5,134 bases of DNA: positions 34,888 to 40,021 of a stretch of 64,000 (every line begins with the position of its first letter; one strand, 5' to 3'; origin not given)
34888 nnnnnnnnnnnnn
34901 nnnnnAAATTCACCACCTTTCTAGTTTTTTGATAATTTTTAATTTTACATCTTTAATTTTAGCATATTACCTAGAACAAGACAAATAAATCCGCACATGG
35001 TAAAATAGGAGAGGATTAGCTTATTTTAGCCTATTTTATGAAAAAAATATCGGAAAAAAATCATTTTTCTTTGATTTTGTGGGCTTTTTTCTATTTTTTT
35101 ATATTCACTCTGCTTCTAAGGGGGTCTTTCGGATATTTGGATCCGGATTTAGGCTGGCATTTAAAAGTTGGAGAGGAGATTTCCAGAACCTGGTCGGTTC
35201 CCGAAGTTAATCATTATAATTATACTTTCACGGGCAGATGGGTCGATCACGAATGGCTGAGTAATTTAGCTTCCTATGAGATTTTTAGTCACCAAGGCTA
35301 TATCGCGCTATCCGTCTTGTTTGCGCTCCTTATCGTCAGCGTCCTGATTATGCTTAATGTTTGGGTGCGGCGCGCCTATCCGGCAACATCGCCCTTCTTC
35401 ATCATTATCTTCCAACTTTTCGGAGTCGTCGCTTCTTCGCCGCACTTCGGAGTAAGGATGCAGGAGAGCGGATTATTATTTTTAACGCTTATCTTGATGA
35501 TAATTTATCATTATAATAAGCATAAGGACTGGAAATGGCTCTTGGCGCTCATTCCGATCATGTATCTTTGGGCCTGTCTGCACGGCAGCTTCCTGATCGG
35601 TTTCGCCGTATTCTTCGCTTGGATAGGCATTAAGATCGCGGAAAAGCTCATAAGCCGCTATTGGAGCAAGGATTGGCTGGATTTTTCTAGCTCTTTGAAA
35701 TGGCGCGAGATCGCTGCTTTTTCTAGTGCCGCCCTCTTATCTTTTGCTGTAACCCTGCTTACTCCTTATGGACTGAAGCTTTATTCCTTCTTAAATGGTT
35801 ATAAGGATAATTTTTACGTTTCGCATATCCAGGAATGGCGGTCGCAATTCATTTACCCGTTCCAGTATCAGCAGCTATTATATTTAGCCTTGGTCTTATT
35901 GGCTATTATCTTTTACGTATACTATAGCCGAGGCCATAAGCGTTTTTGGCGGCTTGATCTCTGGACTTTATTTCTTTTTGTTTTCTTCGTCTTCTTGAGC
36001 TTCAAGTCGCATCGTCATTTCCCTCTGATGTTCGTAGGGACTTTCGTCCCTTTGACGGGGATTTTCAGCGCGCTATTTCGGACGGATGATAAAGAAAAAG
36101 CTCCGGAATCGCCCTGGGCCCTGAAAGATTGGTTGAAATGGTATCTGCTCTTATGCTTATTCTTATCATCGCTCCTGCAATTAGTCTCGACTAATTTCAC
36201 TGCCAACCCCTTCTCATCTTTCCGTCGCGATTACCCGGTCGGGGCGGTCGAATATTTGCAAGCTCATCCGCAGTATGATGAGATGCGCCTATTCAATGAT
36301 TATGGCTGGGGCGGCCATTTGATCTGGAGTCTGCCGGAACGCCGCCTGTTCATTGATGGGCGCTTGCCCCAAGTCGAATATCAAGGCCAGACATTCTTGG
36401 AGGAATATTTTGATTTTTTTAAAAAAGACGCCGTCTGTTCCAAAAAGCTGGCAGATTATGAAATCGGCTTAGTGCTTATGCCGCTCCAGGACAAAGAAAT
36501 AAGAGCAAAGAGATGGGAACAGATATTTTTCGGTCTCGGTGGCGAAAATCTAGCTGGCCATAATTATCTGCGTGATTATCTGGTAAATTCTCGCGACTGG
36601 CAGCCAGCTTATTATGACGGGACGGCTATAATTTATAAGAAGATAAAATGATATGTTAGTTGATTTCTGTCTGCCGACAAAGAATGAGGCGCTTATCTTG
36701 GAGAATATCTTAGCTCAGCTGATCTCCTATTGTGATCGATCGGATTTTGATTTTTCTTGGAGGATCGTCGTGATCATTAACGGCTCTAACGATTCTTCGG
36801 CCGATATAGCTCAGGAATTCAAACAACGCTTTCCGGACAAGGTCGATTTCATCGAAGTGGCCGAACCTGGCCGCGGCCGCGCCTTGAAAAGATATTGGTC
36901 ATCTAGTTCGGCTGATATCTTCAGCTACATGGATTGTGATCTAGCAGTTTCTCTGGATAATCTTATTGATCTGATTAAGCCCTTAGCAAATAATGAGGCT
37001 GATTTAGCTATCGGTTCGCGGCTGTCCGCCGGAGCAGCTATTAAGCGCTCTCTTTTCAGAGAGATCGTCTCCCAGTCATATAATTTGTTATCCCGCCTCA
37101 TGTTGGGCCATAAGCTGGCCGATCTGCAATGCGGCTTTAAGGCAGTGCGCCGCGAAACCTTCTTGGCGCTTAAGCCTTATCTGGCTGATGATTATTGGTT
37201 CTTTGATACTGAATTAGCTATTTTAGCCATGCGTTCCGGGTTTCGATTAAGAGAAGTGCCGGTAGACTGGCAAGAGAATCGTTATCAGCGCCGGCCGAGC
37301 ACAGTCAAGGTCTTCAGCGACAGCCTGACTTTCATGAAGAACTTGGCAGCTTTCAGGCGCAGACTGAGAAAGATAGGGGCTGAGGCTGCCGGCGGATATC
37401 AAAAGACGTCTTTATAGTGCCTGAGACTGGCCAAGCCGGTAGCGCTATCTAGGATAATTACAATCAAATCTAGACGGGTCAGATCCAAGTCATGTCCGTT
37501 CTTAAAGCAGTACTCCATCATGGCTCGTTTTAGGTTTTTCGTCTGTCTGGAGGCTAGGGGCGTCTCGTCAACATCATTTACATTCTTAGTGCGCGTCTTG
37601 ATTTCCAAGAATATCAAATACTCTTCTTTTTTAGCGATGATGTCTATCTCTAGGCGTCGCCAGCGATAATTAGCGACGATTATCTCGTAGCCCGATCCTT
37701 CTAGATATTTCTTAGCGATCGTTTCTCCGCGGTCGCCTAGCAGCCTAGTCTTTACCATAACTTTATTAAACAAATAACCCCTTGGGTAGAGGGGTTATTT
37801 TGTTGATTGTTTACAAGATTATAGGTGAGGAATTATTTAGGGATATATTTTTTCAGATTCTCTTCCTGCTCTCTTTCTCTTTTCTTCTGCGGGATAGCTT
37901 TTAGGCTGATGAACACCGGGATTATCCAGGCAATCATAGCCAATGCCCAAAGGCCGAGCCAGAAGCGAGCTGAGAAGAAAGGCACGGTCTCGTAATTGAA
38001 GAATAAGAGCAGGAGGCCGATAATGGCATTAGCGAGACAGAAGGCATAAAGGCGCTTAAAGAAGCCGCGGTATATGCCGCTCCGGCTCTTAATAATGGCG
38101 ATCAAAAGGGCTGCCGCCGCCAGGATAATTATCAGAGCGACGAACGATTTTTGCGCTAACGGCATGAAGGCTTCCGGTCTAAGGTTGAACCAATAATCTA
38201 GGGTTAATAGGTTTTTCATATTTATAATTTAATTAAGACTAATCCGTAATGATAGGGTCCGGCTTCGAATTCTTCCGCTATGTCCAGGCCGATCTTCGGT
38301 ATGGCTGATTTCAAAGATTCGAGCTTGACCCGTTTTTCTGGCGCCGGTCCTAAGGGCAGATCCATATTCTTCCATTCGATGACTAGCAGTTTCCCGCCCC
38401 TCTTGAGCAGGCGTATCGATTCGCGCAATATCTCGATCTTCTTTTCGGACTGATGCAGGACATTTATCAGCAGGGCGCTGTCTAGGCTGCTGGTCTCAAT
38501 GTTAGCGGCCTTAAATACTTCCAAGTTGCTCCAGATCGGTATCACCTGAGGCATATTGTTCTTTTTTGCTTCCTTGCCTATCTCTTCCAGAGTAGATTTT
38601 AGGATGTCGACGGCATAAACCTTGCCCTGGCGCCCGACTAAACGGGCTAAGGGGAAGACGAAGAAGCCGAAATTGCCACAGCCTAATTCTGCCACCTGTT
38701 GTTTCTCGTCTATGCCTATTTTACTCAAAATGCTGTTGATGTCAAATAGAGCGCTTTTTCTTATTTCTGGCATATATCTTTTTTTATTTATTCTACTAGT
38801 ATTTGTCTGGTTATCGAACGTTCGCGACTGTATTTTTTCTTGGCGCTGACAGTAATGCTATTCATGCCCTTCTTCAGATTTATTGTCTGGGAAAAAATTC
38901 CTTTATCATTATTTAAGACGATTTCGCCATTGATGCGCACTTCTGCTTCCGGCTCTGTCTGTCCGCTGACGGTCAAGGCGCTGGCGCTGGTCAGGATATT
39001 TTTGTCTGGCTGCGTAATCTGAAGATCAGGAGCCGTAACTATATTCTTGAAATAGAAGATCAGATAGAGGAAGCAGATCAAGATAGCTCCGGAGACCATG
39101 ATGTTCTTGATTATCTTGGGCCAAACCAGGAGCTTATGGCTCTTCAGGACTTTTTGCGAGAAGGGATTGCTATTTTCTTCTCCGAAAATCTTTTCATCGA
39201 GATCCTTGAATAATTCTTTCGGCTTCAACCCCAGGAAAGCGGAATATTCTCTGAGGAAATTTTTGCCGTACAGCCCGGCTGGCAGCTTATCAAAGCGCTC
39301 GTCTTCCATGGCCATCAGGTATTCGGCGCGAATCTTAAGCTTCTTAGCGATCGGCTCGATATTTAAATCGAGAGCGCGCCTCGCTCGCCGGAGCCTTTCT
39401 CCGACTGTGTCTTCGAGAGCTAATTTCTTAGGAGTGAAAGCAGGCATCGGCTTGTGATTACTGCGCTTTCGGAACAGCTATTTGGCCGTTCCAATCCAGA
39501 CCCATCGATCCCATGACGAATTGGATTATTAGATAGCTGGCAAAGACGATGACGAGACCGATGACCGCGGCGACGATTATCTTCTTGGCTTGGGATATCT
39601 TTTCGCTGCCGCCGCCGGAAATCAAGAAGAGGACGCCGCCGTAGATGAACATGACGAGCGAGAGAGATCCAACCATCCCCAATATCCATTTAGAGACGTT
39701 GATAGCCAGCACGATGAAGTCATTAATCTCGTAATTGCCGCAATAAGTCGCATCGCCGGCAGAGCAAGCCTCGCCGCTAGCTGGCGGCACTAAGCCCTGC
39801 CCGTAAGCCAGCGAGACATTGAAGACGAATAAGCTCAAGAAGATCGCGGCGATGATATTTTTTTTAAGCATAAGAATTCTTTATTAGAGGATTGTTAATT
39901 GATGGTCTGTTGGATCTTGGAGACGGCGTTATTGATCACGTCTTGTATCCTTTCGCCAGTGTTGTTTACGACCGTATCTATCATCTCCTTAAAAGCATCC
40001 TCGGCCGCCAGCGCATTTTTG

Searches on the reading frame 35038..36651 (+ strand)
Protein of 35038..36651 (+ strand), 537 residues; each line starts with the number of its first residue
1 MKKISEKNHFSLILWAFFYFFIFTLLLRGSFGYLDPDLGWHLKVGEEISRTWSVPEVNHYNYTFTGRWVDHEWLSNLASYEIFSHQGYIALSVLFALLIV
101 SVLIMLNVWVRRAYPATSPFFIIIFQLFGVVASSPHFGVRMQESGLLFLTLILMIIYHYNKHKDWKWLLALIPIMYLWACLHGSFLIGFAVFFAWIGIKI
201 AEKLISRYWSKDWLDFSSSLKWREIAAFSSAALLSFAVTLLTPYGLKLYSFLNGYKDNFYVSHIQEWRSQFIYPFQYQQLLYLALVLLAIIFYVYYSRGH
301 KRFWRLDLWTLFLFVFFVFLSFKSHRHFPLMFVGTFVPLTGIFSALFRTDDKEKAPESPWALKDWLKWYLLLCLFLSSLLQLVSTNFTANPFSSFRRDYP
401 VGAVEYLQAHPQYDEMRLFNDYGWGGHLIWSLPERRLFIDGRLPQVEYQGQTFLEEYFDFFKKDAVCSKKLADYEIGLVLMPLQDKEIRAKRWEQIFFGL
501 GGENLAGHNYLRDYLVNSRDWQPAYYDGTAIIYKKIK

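Call 8: search_protein_families(library=pfam, proteins=[window:35038-36651:+], max_evalue=0.001)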
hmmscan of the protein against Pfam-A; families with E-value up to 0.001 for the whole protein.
window:35038-36651:+ (537 aa): 0 families

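Call 40: search_protein_families(library=pfam, proteins=[window:35038-36651:+], max_evalue=0.5)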
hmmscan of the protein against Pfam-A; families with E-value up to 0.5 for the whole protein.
window:35038-36651:+ (537 aa): 0 families

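Call 44: search_protein_families(library=ncbifam, proteins=[window:35038-36651:+], max_evalue=0.1)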
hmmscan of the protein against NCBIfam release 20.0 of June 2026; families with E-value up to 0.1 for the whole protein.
window:35038-36651:+ (537 aa): 1 family
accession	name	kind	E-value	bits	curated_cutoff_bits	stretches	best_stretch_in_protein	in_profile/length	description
NF006238.0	PRK08375.1-4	equivalog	0.021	13.6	626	1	93-126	212-245/531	putative monovalent cation/H+ antiporter subunit D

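Call 45: search_solved_structures(query=window:35038-36651:+, max_evalue=10)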
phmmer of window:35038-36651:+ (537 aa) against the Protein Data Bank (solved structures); distinct sequences matched with E-value up to 10: 0.

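Call 46: find_homologous_proteins(query=window:35038-36651:+)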
Query window:35038-36651:+ (537 aa): 609 proteins with E <= 0.001 among 8000 candidates; the best 120 are listed.
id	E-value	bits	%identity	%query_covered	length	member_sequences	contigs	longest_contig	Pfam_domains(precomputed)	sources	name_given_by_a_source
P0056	0.0e+0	1239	100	100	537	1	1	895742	-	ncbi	-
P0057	0.0e+0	1079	86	100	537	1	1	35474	-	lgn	-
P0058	0.0e+0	1042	83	100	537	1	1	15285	-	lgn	-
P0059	2.7e-294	995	79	100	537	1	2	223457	-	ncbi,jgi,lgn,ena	ncbi:MAG: hypothetical protein WC719_02365 [Patescibacteria group bacterium]|jgi:hypothetical protei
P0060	8.2e-289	977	78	100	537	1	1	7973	-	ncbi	-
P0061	3.3e-275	932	75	100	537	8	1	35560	-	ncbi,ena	-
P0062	1.9e-269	913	73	100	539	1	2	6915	-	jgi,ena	-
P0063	1.3e-251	855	70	100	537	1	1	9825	-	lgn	-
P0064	2.7e-247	840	68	100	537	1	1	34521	-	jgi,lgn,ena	-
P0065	9.2e-243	825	67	100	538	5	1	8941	-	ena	-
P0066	4.4e-242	823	66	100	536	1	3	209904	-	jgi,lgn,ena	-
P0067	4.6e-242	823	67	100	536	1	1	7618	-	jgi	jgi:hypothetical protein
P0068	2.3e-240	817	66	100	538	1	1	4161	-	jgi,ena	-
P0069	2.3e-234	798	65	100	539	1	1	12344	-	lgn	-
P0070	9.0e-234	796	65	100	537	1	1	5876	-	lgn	-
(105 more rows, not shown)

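Call 55: predict_structure(alignment_id=A3)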
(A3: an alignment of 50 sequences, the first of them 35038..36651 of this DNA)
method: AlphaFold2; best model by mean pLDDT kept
length: 537 residues; sequences in the alignment: 50
mean_pLDDT: 89.0   pTM: 0.89
mean pLDDT of the five models: 89.0, 88.9, 88.9, 87.4, 86.5
residues with pLDDT >= 90: 340; 70-90: 161; 50-70: 24; < 50: 12
segments of 3 or more residues with pLDDT < 50: 1-4, 351-356
pLDDT, mean of each block of 10 residues (from residue 1): 54 92 96 89 93 84 74 94 95 97 98 89 96 92 95 97 96 97 94 97 91 90 97 97 89 71 82 88 96 91 89 96 92 97 82 48 81 96 92 86 95 92 90 86 67 85 91 94 88 84 82 95 95 94
secondary structure, 60 per line:
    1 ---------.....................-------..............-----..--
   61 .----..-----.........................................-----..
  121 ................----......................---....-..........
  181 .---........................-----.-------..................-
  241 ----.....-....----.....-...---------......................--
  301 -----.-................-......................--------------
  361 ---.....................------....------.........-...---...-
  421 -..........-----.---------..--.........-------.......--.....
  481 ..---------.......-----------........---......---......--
elements in order: H10-30 H38-51 H73-113 H119-136 H141-162 H166-169 H171-181 H185-208 H222-239 H245-249 H251-254 H259-263 H277-298 H308-323 H325-346 H364-384 H391-394 H401-409 E417-419 H422-431 H453-459 H467-473 E476-482 H492-498 H510-517 E521-526 E530-535

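Call 57: fold_search(model_id=the predicted structure, library=pdb)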
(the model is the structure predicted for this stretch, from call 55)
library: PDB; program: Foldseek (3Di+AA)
matches with E <= 10: 112; with E <= 0.001: 16
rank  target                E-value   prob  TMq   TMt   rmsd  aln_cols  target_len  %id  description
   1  7zlg_A                3.1e-06  1.00  0.35  0.31  13.9       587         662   14  Cryo-EM structure of C-mannosyltransferase CeDPY19, in complex with acceptor peptide and bound to CMT2-Fab and anti-Fa (released 2023-01-11)
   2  3wak                  6.2e-06  1.00  0.46  0.32  13.7       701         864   11  Crystal structure of the Archaeoglobus fulgidus oligosaccharyltransferase (O29867_ARCFU) in the apo form (released 2013-10-30)
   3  6ftg_5                8.4e-06  1.00  0.57  0.49  14.4       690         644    9  Subtomogram average of OST-containing ribosome-translocon complexes from canine rough microsomal membranes (released 2018-03-21)
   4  7zli_A                9.6e-06  1.00  0.36  0.31  13.6       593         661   13  Cryo-EM structure of C-mannosyltransferase CeDPY19, in complex with Dol25-P-Man and bound to CMT2-Fab and anti-Fab nan (released 2023-01-11)
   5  7zlh_A                1.2e-05  1.00  0.34  0.29  14.9       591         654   14  Cryo-EM structure of C-mannosyltransferase CeDPY19, in apo state, bound to CMT2-Fab and anti-Fab nanobody (released 2023-01-11)
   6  8age_A                1.3e-05  1.00  0.59  0.51  10.8       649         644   11  Structure of yeast oligosaccharylransferase complex with acceptor peptide bound (released 2022-12-07)
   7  7oci_F                1.5e-05  1.00  0.53  0.46  12.6       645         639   10  Cryo-EM structure of yeast Ost6p containing oligosaccharyltransferase complex (released 2022-02-16)
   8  6c26_A                2.9e-05  1.00  0.54  0.46  12.9       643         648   10  The Cryo-EM structure of a eukaryotic oligosaccharyl transferase complex (released 2018-01-31)
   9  5gmy_A                3.1e-05  1.00  0.51  0.35  13.9       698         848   11  Crystal structure of the Archaeoglobus fulgidus oligosaccharyltransferase (O29867_ARCFU) tethered with an acceptor pep (released 2017-02-01)
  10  6ezn_F                3.8e-05  1.00  0.54  0.46  12.1       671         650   11  Cryo-EM structure of the yeast oligosaccharyltransferase (OST) complex (released 2018-01-17)
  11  6s7o_A                4.2e-05  1.00  0.55  0.47  11.1       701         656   10  Cryo-EM structure of human oligosaccharyltransferase complex OST-A (released 2019-12-18)
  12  6s7t_A                4.7e-05  1.00  0.59  0.46  10.0       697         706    8  Cryo-EM structure of human oligosaccharyltransferase complex OST-B (released 2019-12-18)
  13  8agc_A                5.2e-05  1.00  0.56  0.45  10.2       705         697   10  Structure of yeast oligosaccharylransferase complex with lipid-linked oligosaccharide and non-acceptor peptide bound (released 2022-12-07)
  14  7e9s_A                5.9e-05  1.00  0.46  0.31  13.5       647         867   11  Archaeal oligosaccharyltransferase AglB from Archaeoglobus fulgidus in complex with an inhibitory peptide and a dolich (released 2021-09-08)
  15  8agb_A                1.6e-04  1.00  0.57  0.49  12.4       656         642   10  Structure of yeast oligosaccharylransferase complex with lipid-linked oligosaccharide bound (released 2022-12-07)
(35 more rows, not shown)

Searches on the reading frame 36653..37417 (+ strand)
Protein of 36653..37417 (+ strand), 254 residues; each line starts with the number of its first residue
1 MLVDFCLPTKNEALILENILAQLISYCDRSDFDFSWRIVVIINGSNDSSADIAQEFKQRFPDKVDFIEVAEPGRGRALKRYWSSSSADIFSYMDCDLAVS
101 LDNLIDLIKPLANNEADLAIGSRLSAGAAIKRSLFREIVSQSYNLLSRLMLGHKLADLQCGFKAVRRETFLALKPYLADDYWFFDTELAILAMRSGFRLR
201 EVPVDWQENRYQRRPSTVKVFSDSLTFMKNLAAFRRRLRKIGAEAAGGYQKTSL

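Call 8: search_protein_families(library=pfam, proteins=[window:36653-37417:+], max_evalue=0.001)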
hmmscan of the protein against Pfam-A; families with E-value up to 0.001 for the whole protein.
window:36653-37417:+ (254 aa): 1 family
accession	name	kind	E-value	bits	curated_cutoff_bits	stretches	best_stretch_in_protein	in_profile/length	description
PF00535.33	Glycos_transf_2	-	7.4e-19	68.7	23.3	1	6-170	3-164/168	Glycosyl transferase family 2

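Call 44: search_protein_families(library=ncbifam, proteins=[window:36653-37417:+], max_evalue=0.1)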
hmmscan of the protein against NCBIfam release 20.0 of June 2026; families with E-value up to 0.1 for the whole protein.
window:36653-37417:+ (254 aa): 11 families
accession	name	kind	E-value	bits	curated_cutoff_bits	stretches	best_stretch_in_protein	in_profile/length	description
NF041391.1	DPhHxTase_Halo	equivalog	2e-13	49.9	375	1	39-210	27-187/213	dolichyl-phosphate hexose transferase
TIGR04182.1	glyco_TIGR04182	equivalog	3.4e-12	46.4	325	1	7-228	6-211/293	S-layer glycoprotein N-glycosyltransferase AglJ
NF038302.1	EPS_HpsE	equivalog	1.5e-08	34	300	1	7-123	7-123/307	hormogonium polysaccharide biosynthesis glycosyltransferase HpsE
NF007986.1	PRK10714.1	equivalog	8.3e-08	31.6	529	1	5-173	10-172/316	undecaprenyl-phosphate 4-deoxy-4-formamido-L-arabinose transferase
NF058614.1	PPMAGASynPpgS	equivalog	1.1e-07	31.5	370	1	6-209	5-199/226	polyprenyl-phospho-N-acetylgalactosaminyl synthase PpgS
NF010496.0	PRK13915.1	equivalog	3.4e-06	26.4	262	1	3-114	33-145/307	glucosyl-3-phosphoglycerate synthase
TIGR04283.1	glyco_like_mftF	equivalog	0.00045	19.9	182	1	7-188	5-165/221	TIGR04283 family arsenosugar biosynthesis glycosyltransferase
NF041875.1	EPS_EpsD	equivalog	0.00047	19.6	370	1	4-172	2-169/325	exopolysaccharide biosynthesis glycosyltransferase EpsD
NF007482.0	PRK10073.1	equivalog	0.00062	18.9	423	1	35-118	35-117/334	glycosyltransferase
TIGR03937.1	PgaC_IcaA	equivalog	0.00067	18.7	422.3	1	3-115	47-154/407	poly-beta-1,6-N-acetyl-D-glucosamine synthase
TIGR03111.1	glyc2_xrt_Gpos1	hypoth_equivalog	0.023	13.5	363.95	1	18-119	62-164/439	TIGR03111 family XrtG-associated glycosyltransferase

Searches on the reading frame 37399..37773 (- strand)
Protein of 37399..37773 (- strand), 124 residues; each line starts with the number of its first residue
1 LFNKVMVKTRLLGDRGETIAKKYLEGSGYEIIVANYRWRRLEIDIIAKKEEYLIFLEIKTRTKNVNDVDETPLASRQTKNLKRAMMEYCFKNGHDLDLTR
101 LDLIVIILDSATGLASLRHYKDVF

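Call 40: search_protein_families(library=pfam, proteins=[window:37399-37773:-], max_evalue=0.5)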
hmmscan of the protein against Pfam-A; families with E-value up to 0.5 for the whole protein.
window:37399-37773:- (124 aa): 5 families
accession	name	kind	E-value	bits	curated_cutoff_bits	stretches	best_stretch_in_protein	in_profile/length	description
PF02021.23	UPF0102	-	3.8e-17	62.8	23.6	1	16-106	1-80/80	Uncharacterised protein family UPF0102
PF08378.17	NERD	-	6.1e-06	27.2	22.1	1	13-67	2-64/111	Nuclease-related domain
PF01939.22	NucS_C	-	0.024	15.1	24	1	23-70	14-62/124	Endonuclease NucS C-terminal domain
PF01870.24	Hjc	-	0.08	13.3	21.1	1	40-69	28-57/93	Archaeal holliday junction resolvase (hjc)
PF04471.18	Mrr_cat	-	0.18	12.4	21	1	17-66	10-62/115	Restriction endonuclease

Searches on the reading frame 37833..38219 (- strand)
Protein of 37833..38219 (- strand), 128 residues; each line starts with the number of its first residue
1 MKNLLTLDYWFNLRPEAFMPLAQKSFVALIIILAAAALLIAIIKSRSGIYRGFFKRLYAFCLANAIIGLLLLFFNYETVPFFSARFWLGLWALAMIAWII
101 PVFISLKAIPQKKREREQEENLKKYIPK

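Call 8: search_protein_families(library=pfam, proteins=[window:37833-38219:-], max_evalue=0.001)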
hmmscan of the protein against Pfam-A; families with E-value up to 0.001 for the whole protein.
window:37833-38219:- (128 aa): 0 families

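Call 40: search_protein_families(library=pfam, proteins=[window:37833-38219:-], max_evalue=0.5)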
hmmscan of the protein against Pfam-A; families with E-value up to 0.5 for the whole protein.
window:37833-38219:- (128 aa): 5 families
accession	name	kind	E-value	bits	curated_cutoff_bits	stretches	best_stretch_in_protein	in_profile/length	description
PF03419.18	Peptidase_U4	-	0.0044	16.8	28.4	1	18-116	51-144/284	Sporulation factor SpoIIGA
PF13727.12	CoA_binding_3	-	0.0049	17.3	25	1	51-118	16-78/175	CoA-binding domain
PF13239.11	2TM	-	0.088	13.3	24.8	1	51-120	11-75/79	2TM domain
PF11998.13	DUF3493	-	0.12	13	27.1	0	50-75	15-40/79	Low psii accumulation1 / Rep27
PF13074.11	DUF3938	-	0.17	12.8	25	0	74-112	57-94/98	Protein of unknown function (DUF3938)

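Call 44: search_protein_families(library=ncbifam, proteins=[window:37833-38219:-], max_evalue=0.1)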
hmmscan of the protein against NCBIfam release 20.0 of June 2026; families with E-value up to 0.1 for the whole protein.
window:37833-38219:- (128 aa): 1 family
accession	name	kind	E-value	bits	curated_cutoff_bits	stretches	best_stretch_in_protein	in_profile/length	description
TIGR03025.1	EPS_sugtrans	subfamily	0.015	14.5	295.55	1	19-118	23-123/445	exopolysaccharide biosynthesis polyprenyl glycosylphosphotransferase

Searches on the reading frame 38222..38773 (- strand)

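Call 8: search_protein_families(library=pfam, proteins=[window:38222-38773:-], max_evalue=0.001)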
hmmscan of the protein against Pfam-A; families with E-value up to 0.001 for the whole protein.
window:38222-38773:- (183 aa): 6 families
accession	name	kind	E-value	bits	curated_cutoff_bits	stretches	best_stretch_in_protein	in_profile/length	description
PF13847.12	Methyltransf_31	-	1.6e-12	47.8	27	1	22-137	2-116/145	Methyltransferase domain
PF08241.18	Methyltransf_11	-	1.2e-09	39.2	21.2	1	29-131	2-95/95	Methyltransferase domain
PF01209.24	Ubie_methyltran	-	1.7e-08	34.5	20.1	1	23-170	47-186/233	ubiE/COQ5 methyltransferase family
PF13649.12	Methyltransf_25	-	3.1e-08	34.6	27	1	27-127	1-97/97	Methyltransferase domain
PF08242.18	Methyltransf_12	-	2.6e-07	31.7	30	1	29-129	2-98/98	Methyltransferase domain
PF05175.20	MTS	-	0.00028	21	23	1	16-138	24-145/170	Methyltransferase small domain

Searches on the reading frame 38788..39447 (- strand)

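Call 8: search_protein_families(library=pfam, proteins=[window:38788-39447:-], max_evalue=0.001)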
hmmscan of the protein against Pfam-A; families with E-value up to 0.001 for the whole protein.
window:38788-39447:- (219 aa): 3 families
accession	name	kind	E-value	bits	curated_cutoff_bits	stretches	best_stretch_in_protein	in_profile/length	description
PF13413.12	HTH_25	-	8.9e-18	64.3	24.6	1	18-79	1-62/62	Helix-turn-helix domain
PF09136.16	Glucodextran_B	-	6.4e-14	52.1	27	1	140-218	1-81/83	Glucodextranase, domain B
PF12844.13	HTH_19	-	9.5e-07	29.1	30.2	1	16-81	1-60/64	Helix-turn-helix domain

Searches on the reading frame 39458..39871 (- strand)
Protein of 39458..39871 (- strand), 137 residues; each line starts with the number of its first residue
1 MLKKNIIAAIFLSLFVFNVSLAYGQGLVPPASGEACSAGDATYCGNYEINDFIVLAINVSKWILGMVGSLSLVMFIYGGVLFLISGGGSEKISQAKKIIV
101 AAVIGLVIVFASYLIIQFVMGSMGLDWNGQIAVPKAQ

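Call 8: search_protein_families(library=pfam, proteins=[window:39458-39871:-], max_evalue=0.001)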
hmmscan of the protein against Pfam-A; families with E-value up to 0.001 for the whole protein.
window:39458-39871:- (137 aa): 1 family
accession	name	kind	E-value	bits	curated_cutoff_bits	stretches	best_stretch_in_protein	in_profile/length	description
PF18895.5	T4SS_pilin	-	7.1e-09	36.1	26.6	1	56-119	8-71/71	Type IV secretion system pilin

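Call 44: search_protein_families(library=ncbifam, proteins=[window:39458-39871:-], max_evalue=0.1)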
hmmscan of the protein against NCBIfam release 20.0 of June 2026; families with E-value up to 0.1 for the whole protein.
window:39458-39871:- (137 aa): 2 families
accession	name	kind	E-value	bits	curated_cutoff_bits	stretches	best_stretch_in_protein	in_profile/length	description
NF045849.1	ICE_MMCAP2_0565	equivalog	0.0031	17.2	40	1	60-122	17-79/80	Mbov_0395 family pilin-like conjugal transfer protein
NF041560.1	T6SS_Burk_ExIF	subfamily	0.011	15.4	90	1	57-121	126-185/234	putative type VI secretion system effector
